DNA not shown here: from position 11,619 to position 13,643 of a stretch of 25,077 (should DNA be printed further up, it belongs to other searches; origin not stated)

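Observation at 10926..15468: PspA/IM30 operon with unusual exported partners: two substrate-binding-like paralogs (one VWA-fused) and a coiled-coil membrane protein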

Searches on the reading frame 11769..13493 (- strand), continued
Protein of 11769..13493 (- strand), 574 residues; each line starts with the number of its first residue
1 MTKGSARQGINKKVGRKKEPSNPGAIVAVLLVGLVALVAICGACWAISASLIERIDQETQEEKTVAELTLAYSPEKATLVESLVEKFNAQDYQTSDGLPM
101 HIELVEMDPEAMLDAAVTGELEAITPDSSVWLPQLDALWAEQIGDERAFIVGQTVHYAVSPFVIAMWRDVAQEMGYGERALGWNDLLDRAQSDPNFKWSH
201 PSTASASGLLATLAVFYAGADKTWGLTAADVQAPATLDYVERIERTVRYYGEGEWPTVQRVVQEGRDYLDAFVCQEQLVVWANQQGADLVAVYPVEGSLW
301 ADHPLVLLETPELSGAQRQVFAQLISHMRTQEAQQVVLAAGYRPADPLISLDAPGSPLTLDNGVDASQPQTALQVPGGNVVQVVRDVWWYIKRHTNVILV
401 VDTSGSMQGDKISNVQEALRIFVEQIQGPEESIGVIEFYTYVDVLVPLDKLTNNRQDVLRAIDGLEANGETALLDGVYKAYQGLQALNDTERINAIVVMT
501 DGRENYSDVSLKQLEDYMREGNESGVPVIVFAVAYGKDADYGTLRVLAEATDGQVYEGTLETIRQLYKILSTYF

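Call 68: find_homologous_proteins(query=L085:6839-8545:+, max_evalue=1e-20)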
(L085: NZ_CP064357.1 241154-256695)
Query L085:6839-8545:+ (568 aa): 5296 proteins with E <= 1e-20 among 8000 candidates; the best 120 are listed.
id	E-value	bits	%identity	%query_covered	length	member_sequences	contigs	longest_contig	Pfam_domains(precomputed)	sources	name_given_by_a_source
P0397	0.0e+0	1239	100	100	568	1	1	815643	PF13768.13,PF13531.12,PF13416.12,PF00092.35,PF13519.13,PF05762.21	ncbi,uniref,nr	ncbi:VWA domain-containing protein [Miltoncostaea oceani]|uniref:VWA domain-containing protein n=1 T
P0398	1.5e-263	894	71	100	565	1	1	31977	PF13768.13,PF13531.12,PF13416.12,PF00092.35,PF13519.13,PF05762.21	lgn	-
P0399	8.0e-246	835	71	92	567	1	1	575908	PF13768.13,PF00092.35,PF13519.13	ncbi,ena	-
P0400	4.8e-245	833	69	100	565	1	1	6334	PF13768.13,PF00092.35,PF13519.13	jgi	jgi:Ca-activated chloride channel homolog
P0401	1.5e-244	831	67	100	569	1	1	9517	PF13768.13,PF13531.12,PF13416.12,PF00092.35,PF13519.13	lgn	-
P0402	8.3e-242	822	68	100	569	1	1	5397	PF13768.13,PF13531.12,PF00092.35,PF13519.13,PF05762.21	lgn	-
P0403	4.6e-240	816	68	100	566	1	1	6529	PF13768.13,PF00092.35,PF13519.13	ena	-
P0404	4.1e-238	810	70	92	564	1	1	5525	PF13768.13,PF00092.35,PF13519.13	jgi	jgi:Ca-activated chloride channel family protein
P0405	2.1e-236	804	69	91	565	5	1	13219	PF13768.13,PF00092.35,PF13519.13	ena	-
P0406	5.9e-215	734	61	100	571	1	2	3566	PF13768.13,PF13416.12,PF00092.35,PF13519.13,PF05762.21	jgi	jgi:Ca-activated chloride channel family protein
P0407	1.8e-212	725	62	96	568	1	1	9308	PF13768.13,PF00092.35,PF13519.13,PF05762.21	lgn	-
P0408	4.4e-211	721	60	100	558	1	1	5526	PF13768.13,PF00092.35,PF13519.13,PF05762.21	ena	-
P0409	3.1e-209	715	59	100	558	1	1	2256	PF13768.13,PF00092.35,PF13519.13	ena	-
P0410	6.5e-209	714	63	91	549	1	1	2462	PF13768.13,PF00092.35,PF13519.13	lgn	-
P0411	6.1e-208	710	60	99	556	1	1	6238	PF13768.13,PF00092.35,PF13519.13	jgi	jgi:Ca-activated chloride channel family protein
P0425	8.2e-192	657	59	95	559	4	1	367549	PF13768.13,PF13416.12,PF00092.35,PF13519.13,PF05762.21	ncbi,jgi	ncbi:MAG: extracellular solute-binding protein [Thermoleophilia bacterium]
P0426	2.8e-191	655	56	100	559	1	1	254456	PF13768.13,PF00092.35,PF13519.13,PF05762.21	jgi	-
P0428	7.2e-185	634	57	94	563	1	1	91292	PF13768.13,PF13531.12,PF00092.35,PF13519.13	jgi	jgi:Ca-activated chloride channel family protein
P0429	2.1e-183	629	55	100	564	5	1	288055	PF13768.13,PF13531.12,PF13416.12,PF00092.35,PF13519.13,PF05762.21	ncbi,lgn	-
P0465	9.9e-176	604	55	91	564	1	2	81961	PF13768.13,PF13531.12,PF00092.35,PF13519.13,PF14155.12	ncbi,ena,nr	ncbi:MAG: VWA domain-containing protein [Solirubrobacteraceae bacterium]|nr:VWA domain-containing pr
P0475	3.1e-175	602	53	99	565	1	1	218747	PF13768.13,PF13531.12,PF13416.12,PF00092.35,PF13519.13,PF05762.21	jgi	jgi:Ca-activated chloride channel family protein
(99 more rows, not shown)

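Call 69: find_encoding_contigs(protein=P0425, flank=6000, max_places=1)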
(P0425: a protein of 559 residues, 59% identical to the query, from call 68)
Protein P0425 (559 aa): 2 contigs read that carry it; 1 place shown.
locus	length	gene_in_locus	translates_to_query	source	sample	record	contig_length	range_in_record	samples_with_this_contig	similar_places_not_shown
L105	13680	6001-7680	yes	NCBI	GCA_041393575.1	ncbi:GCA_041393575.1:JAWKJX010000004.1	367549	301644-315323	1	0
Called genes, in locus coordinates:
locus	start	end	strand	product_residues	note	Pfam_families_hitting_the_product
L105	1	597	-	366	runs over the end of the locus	PF08240:ADH_N, PF00107:ADH_zinc_N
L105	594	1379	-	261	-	PF06778:Chlor_dismutase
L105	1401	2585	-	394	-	PF07995:GSDH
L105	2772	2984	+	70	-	-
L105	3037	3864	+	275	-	PF03976:PPK2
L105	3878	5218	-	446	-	PF07992:Pyr_redox_2, PF13450:NAD_binding_8 (faint), PF13454:NAD_binding_9 (faint), PF13738:Pyr_redox_3 (faint), PF00070:Pyr_redox (weak), PF02852:Pyr_redox_dim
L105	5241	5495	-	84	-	-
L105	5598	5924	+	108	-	-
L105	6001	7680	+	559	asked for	PF13416:SBP_bac_8 (weak), PF05762:VWA_CoxE (faint), PF00092:VWA, PF13519:VWA_2, PF13768:VWA_3 (weak)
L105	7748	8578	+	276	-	-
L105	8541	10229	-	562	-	-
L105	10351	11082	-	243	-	PF03734:YkuD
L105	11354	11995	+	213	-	PF09335:VTT_dom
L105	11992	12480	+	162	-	-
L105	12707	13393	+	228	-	PF00376:MerR, PF12728:HTH_17, PF13411:MerR_1 (weak)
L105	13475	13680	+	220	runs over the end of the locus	PF00376:MerR, PF12728:HTH_17, PF13411:MerR_1 (weak)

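Call 70: find_encoding_contigs(protein=P0429, flank=6000, max_places=1)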
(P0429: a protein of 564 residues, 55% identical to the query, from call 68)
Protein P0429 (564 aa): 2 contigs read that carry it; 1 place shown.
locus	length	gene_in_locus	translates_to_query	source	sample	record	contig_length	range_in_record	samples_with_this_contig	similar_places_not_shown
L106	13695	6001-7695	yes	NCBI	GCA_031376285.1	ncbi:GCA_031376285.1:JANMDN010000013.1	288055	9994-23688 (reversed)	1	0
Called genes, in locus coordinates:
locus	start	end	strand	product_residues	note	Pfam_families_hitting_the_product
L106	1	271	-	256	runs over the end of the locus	-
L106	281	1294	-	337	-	PF00005:ABC_tran, PF13304:AAA_21 (faint), PF08352:oligo_HPY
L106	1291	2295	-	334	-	PF02463:SMC_N (weak), PF00005:ABC_tran, PF13304:AAA_21 (weak), PF08352:oligo_HPY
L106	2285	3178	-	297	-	PF12911:OppC_N, PF00528:BPD_transp_1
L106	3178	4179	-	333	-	PF19300:BPD_transp_1_N, PF00528:BPD_transp_1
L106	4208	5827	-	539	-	PF00496:SBP_bac_5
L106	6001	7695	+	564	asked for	PF13531:SBP_bac_11, PF13416:SBP_bac_8, PF05762:VWA_CoxE, PF00092:VWA, PF13519:VWA_2, PF13768:VWA_3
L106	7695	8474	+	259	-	-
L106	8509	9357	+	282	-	PF00246:Peptidase_M14, PF24827:AstE_AspA_cat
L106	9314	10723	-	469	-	PF00479:G6PD_N, PF02781:G6PD_C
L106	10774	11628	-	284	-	PF03446:NAD_binding_2, PF00393:6PGD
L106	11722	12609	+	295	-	PF00892:EamA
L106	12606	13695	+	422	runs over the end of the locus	PF05977:MFS_3, PF07690:MFS_1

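Call 71: find_encoding_contigs(protein=P0475, flank=6000, max_places=1)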
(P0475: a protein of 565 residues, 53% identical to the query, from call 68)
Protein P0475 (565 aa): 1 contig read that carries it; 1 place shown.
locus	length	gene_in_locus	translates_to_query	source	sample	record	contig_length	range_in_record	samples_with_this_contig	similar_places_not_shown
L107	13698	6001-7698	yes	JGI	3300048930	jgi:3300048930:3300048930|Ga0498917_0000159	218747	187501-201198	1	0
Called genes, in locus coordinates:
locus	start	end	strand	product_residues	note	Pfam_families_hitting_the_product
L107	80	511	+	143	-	-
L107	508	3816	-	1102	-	PF23139:OB_YrrC (weak), PF14490:HHH_RecD2, PF14890:Intein_splicing, PF14528:LAGLIDADG_3, PF13245:AAA_19, PF13604:AAA_30, PF18335:SH3_13 (weak), PF13538:UvrD_C_2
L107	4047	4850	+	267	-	PF04012:PspA_IM30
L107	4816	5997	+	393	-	PF13401:AAA_22 (faint), PF00004:AAA, PF17866:AAA_lid_6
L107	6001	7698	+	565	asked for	PF13531:SBP_bac_11, PF13416:SBP_bac_8, PF05762:VWA_CoxE (weak), PF00092:VWA, PF13519:VWA_2, PF13768:VWA_3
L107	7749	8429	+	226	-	-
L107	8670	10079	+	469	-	PF01336:tRNA_anti-codon, PF00152:tRNA-synt_2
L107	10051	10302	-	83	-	-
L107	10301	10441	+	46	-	-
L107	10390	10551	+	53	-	-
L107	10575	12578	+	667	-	PF22745:Nlig-Ia, PF01653:DNA_ligase_aden, PF03120:OB_DNA_ligase, PF14520:HHH_5 (weak), PF12826:HHH_2, PF00533:BRCT, PF12738:PTCB-BRCT (weak)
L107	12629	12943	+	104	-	-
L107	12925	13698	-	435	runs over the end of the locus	-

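Call 72: find_encoding_contigs(protein=P0465, flank=6000, max_places=1)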
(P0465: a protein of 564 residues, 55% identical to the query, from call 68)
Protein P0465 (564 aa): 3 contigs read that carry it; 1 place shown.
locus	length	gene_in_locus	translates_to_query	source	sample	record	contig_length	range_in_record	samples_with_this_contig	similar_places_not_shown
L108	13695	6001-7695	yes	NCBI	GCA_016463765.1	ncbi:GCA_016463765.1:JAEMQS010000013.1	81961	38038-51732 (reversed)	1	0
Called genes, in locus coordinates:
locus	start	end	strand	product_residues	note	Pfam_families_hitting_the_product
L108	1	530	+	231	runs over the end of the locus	-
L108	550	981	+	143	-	-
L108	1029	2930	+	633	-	PF02837:Glyco_hydro_2_N, PF13364:BetaGal_ABD2 (weak), PF22666:Glyco_hydro_2_N2, PF00703:Glyco_hydro_2, PF02836:Glyco_hydro_2_C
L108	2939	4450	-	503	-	-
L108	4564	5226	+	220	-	PF01386:Ribosomal_L25p, PF14693:Ribosomal_TL5_C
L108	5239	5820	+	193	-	PF01195:Pept_tRNA_hydro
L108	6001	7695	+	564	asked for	PF14155:DUF4307 (weak), PF13531:SBP_bac_11, PF00092:VWA, PF13519:VWA_2, PF13768:VWA_3 (weak)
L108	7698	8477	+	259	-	-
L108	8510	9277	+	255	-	PF05175:MTS (weak), PF02353:CMAS (weak), PF05401:NodS (weak), PF13489:Methyltransf_23, PF13847:Methyltransf_31, PF08241:Methyltransf_11, PF08242:Methyltransf_12, PF13649:Methyltransf_25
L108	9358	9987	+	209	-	PF00440:TetR_N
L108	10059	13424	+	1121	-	PF17757:UvrB_inter, PF02559:CarD_TRCF_RID, PF00270:DEAD, PF04851:ResIII, PF00271:Helicase_C, PF22590:Cas3-like_C_2 (faint), PF03461:TRCF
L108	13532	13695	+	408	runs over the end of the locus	PF13624:SurA_N_3 (weak), PF13145:Rotamase_2, PF13616:Rotamase_3, PF00639:Rotamase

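Call 75: search_protein_families(library=pfam, proteins=[L107:4047-4850:+, L107:4816-5997:+, L107:7749-8429:+, L105:7748-8578:+, L106:7695-8474:+, L108:7698-8477:+, L105:5598-5924:+], max_evalue=0.05)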
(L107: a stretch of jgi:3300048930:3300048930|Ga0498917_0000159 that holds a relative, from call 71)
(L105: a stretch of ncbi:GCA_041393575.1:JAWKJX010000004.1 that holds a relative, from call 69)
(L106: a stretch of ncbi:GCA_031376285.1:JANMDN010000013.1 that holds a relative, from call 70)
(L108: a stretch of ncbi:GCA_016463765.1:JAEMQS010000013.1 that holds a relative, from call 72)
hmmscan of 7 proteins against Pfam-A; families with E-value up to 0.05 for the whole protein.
L107:4047-4850:+ (267 aa): 1 family
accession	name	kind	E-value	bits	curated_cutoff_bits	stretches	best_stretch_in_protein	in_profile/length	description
PF04012.17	PspA_IM30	-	6.1e-20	72.2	33.9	1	1-236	1-218/220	PspA/IM30 family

L107:4816-5997:+ (393 aa): 11 families
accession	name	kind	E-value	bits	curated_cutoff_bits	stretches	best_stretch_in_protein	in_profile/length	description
PF00004.35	AAA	-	1.5e-17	64.8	21.2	1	173-303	1-129/131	ATPase family associated with various cellular activities (AAA)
PF17866.7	AAA_lid_6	-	2.6e-16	59.9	24.3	1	330-388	3-60/60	AAA lid domain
PF13401.12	AAA_22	-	6.6e-07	30.1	27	1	169-191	4-26/130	AAA domain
PF05496.18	RuvB_N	-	0.0011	19.2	27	1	169-208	32-71/159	Holliday junction DNA helicase RuvB P-loop domain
PF01078.27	Mg_chelatase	-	0.0048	16.7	20.3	0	171-196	23-48/207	Magnesium chelatase, subunit ChlI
PF00158.32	Sigma54_activat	-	0.0093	16.1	20.2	0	171-243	23-103/168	Sigma-54 interaction domain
PF03266.21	NTPase_1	-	0.013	15.8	23.9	0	173-205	2-34/168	NTPase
PF20720.3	nSTAND3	-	0.014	15.6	27.2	0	172-190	19-37/155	Novel STAND NTPase 3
PF07728.20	AAA_5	-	0.015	15.7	22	0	172-241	1-74/139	AAA domain (dynein-related subfamily)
PF13245.12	AAA_19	-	0.018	15.6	25.1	0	172-198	13-39/134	AAA domain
PF13521.12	AAA_28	-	0.028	15.1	27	0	173-190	2-19/164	AAA domain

L107:7749-8429:+ (226 aa): 1 family
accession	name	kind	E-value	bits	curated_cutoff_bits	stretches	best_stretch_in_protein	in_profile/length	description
PF12325.13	TMF_TATA_bd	-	0.0029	18.1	29.1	1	145-226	12-93/115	TATA element modulatory factor 1 TATA binding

L105:7748-8578:+ (276 aa): 1 family
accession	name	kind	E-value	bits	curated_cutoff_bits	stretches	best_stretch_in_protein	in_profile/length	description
PF22618.1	RskA_N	-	0.017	15.7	27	1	155-181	17-43/48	Anti-sigma-K factor RskA, N-terminal domain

L106:7695-8474:+ (259 aa): 0 families

L108:7698-8477:+ (259 aa): 1 family
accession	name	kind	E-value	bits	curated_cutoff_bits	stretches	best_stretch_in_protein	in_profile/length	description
PF05130.17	FlgN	-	0.026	15.4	30.5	1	148-209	50-112/147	FlgN protein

L105:5598-5924:+ (108 aa): 0 families

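Call 76: find_encoding_contigs(protein=P0399, flank=6000, max_places=1)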
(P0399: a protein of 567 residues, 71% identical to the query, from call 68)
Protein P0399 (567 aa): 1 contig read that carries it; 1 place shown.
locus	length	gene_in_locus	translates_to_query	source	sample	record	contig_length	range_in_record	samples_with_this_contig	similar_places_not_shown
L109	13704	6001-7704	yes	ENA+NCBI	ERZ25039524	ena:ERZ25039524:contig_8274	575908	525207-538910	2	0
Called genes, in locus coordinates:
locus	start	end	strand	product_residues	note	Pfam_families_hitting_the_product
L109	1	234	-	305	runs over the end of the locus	PF03547:Mem_trans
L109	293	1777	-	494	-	-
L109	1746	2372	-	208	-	PF07963:N_methyl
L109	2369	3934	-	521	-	-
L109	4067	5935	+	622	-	PF19291:TREH_N, PF00723:Glyco_hydro_15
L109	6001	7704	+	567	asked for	PF00092:VWA, PF13519:VWA_2, PF13768:VWA_3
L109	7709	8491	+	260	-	-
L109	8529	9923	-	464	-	PF00211:Guanylate_cyc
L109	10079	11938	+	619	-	PF04960:Glutaminase, PF01740:STAS, PF13466:STAS_2 (weak), PF00027:cNMP_binding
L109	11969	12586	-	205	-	-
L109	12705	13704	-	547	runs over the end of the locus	PF00118:Cpn60_TCP1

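Call 77: find_encoding_contigs(protein=P0426, flank=6000, max_places=1)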
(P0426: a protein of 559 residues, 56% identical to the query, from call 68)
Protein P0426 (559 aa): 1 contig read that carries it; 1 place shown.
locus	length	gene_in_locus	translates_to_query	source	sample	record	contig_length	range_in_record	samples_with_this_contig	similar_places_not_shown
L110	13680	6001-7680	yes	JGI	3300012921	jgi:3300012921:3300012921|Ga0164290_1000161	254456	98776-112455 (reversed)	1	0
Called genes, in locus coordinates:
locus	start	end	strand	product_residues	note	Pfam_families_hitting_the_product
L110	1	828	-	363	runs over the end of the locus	PF08240:ADH_N, PF00107:ADH_zinc_N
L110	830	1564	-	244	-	PF06778:Chlor_dismutase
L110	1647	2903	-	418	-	PF07995:GSDH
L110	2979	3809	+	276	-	PF03976:PPK2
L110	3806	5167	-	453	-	PF00890:FAD_binding_2 (faint), PF01494:FAD_binding_3 (faint), PF01946:Thi4 (faint), PF07992:Pyr_redox_2, PF13450:NAD_binding_8 (faint), PF13738:Pyr_redox_3 (faint), PF00070:Pyr_redox, PF02852:Pyr_redox_dim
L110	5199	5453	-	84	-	-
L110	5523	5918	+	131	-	-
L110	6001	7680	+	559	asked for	PF05762:VWA_CoxE, PF00092:VWA, PF13519:VWA_2, PF13768:VWA_3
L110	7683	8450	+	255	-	-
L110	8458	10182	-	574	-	-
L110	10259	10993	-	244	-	PF03734:YkuD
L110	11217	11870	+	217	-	PF09335:VTT_dom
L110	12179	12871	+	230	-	PF00376:MerR, PF12728:HTH_17, PF13411:MerR_1 (weak)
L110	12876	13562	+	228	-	PF00376:MerR, PF12728:HTH_17, PF13411:MerR_1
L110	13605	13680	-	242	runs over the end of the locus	PF00149:Metallophos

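Call 78: find_encoding_contigs(protein=P0428, flank=6000, max_places=1)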
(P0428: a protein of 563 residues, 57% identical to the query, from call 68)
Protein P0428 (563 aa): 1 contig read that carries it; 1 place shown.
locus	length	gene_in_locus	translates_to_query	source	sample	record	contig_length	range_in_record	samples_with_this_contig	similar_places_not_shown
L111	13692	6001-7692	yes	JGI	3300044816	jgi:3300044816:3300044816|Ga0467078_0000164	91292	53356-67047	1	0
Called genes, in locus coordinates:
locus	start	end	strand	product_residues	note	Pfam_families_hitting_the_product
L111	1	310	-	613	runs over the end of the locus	PF00664:ABC_membrane, PF00005:ABC_tran, PF02463:SMC_N (weak)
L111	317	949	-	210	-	PF06262:Zincin_1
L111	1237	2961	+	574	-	PF13231:PMT_2, PF24878:YkcB_C (weak)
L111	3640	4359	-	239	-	-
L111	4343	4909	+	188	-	PF04011:LemA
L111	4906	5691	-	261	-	PF01471:PG_binding_1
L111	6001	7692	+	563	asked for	PF13531:SBP_bac_11, PF00092:VWA, PF13519:VWA_2, PF13768:VWA_3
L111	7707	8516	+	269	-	-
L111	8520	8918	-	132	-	-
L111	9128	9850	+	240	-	PF04116:FA_hydroxylase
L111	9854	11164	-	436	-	PF01565:FAD_binding_4, PF04030:ALO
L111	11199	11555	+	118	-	PF00581:Rhodanese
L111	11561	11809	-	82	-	-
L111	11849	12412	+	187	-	PF01161:PBP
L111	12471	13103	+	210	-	PF03411:Peptidase_M74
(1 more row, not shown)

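Call 81: search_protein_families(library=padloc, proteins=[window:11769-13493:-], max_evalue=0.001)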
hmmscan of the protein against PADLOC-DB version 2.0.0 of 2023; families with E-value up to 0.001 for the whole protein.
window:11769-13493:- (574 aa): 0 families
